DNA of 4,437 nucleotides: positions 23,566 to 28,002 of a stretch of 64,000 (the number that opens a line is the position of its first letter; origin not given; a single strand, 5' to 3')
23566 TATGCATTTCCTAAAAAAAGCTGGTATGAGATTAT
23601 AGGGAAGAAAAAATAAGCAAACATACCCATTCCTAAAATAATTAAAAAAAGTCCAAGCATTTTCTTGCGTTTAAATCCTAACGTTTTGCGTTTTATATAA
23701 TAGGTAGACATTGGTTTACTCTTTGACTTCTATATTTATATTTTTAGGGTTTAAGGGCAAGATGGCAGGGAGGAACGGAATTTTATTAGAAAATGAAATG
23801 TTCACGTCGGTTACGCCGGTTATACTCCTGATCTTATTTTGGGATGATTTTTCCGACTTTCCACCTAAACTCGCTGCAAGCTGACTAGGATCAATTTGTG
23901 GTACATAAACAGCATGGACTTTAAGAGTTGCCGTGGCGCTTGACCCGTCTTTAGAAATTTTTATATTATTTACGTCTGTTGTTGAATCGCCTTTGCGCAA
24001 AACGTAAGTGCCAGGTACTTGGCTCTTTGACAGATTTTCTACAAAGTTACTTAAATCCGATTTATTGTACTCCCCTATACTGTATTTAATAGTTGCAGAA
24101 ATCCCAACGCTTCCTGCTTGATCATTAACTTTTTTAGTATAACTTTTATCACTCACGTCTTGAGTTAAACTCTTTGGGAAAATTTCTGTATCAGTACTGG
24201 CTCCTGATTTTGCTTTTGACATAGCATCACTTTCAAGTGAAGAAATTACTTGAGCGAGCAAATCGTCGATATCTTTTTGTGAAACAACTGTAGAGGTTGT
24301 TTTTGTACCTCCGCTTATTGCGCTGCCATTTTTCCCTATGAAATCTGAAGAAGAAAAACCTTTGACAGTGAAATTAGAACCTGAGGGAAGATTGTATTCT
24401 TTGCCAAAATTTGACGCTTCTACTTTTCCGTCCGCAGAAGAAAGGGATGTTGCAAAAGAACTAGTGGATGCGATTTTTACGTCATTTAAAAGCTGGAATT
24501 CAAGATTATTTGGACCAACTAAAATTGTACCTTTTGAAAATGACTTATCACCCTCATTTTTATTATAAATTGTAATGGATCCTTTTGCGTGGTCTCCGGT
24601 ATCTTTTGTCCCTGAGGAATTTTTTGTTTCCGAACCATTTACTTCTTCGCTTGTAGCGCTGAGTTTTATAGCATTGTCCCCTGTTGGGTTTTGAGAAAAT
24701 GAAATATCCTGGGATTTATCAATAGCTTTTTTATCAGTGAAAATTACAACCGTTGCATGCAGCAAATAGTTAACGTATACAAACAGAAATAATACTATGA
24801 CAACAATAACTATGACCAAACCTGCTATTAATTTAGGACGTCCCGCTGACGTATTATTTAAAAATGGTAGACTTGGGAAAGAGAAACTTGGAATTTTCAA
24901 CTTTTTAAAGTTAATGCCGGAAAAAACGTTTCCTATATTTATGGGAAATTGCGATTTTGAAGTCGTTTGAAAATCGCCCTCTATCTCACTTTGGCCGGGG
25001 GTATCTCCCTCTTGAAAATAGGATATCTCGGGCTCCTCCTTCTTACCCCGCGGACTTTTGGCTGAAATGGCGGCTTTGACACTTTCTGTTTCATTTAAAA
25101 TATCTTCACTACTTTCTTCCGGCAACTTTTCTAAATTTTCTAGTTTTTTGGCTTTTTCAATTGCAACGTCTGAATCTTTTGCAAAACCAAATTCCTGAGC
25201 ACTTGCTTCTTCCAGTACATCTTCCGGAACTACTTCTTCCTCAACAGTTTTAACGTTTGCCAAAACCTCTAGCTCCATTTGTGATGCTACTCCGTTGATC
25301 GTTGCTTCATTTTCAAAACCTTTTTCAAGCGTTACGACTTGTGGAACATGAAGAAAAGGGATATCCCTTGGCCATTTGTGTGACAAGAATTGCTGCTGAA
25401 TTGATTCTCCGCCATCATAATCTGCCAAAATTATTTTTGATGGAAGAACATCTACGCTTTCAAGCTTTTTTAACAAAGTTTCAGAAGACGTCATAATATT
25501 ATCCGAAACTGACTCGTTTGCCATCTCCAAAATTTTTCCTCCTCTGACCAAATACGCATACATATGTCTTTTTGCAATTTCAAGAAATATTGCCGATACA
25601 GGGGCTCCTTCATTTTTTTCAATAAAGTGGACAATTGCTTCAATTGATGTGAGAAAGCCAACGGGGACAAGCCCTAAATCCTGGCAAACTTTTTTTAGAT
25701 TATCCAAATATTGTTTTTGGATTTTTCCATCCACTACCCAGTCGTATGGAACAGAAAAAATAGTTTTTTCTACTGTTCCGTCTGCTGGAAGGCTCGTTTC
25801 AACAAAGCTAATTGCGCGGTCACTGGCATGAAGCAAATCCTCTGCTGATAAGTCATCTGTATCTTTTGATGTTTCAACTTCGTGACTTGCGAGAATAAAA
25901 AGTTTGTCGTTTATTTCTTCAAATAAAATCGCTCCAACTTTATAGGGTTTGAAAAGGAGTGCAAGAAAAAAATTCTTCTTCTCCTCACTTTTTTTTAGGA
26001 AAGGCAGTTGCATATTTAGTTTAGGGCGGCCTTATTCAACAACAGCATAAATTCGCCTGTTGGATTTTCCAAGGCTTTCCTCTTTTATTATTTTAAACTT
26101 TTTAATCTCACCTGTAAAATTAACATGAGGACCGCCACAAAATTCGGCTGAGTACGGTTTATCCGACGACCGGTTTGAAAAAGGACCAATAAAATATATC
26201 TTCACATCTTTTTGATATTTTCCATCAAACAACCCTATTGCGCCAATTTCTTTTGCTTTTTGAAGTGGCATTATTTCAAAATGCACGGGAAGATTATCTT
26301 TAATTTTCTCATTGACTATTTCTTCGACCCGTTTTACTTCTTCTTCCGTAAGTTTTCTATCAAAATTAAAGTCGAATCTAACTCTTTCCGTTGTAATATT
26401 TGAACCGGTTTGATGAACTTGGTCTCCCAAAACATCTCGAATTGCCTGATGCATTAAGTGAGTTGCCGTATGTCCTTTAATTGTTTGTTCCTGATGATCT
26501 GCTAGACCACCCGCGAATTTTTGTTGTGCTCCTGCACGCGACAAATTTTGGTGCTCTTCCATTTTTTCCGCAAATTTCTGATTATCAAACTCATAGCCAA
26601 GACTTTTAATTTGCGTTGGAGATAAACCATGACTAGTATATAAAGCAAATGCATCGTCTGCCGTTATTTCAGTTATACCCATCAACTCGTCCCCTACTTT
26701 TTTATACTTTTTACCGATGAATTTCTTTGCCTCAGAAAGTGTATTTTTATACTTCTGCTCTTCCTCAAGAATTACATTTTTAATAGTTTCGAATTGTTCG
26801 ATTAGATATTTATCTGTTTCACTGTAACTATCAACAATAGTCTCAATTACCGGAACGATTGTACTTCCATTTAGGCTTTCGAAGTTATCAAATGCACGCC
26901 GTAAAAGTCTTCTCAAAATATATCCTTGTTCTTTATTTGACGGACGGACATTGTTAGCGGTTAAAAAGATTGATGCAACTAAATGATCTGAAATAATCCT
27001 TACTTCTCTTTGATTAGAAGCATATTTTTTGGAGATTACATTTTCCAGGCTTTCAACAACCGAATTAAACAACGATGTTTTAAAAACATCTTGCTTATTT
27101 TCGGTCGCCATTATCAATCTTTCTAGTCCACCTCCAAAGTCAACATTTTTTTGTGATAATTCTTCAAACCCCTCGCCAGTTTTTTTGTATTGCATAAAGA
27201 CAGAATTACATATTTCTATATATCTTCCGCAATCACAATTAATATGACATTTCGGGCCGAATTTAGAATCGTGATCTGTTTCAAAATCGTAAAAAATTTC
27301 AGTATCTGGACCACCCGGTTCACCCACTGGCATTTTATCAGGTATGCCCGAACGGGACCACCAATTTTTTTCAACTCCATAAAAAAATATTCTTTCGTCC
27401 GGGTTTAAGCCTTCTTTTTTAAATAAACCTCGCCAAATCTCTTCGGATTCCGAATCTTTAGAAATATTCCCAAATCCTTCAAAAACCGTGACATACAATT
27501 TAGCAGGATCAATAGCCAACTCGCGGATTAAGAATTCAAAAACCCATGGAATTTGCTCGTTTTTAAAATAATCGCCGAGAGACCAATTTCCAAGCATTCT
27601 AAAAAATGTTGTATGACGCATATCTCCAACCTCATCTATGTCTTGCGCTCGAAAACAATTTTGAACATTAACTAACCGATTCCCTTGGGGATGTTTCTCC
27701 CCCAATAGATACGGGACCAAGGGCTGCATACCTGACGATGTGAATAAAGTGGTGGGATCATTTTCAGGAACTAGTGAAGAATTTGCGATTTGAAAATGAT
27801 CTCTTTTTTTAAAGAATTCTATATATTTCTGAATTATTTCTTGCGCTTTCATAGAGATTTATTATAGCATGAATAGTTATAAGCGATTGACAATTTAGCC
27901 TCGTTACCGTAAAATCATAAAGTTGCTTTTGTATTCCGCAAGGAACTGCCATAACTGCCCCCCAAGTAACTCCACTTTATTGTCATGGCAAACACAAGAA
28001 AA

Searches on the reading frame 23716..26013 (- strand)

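Call 62: search_protein_families(library=pfam, proteins=[window:23716-26013:-], max_evalue=0.00001)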
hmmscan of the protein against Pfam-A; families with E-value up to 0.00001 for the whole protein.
window:23716-26013:- (765 aa): 0 families

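Call 95: search_protein_families(library=pfam, proteins=[window:23716-26013:-], max_evalue=0.01)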
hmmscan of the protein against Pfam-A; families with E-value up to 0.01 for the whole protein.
window:23716-26013:- (765 aa): 1 family
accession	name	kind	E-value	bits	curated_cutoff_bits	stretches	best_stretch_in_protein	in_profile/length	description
PF04865.19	Baseplate_J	-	0.009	15.8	21.1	0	474-570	21-110/255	Baseplate J-like protein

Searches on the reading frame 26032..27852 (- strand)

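Call 62: search_protein_families(library=pfam, proteins=[window:26032-27852:-], max_evalue=0.00001)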
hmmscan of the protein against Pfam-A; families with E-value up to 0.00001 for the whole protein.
window:26032-27852:- (606 aa): 2 families
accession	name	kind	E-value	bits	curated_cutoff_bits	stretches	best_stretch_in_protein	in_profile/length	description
PF01411.24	tRNA-synt_2c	-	4.7e-99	332.9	30.3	1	5-462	1-449/552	tRNA synthetases class II (A)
PF07973.19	tRNA_SAD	-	1.1e-14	54.5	24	1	550-602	1-44/44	Threonyl and Alanyl tRNA synthetase second additional domain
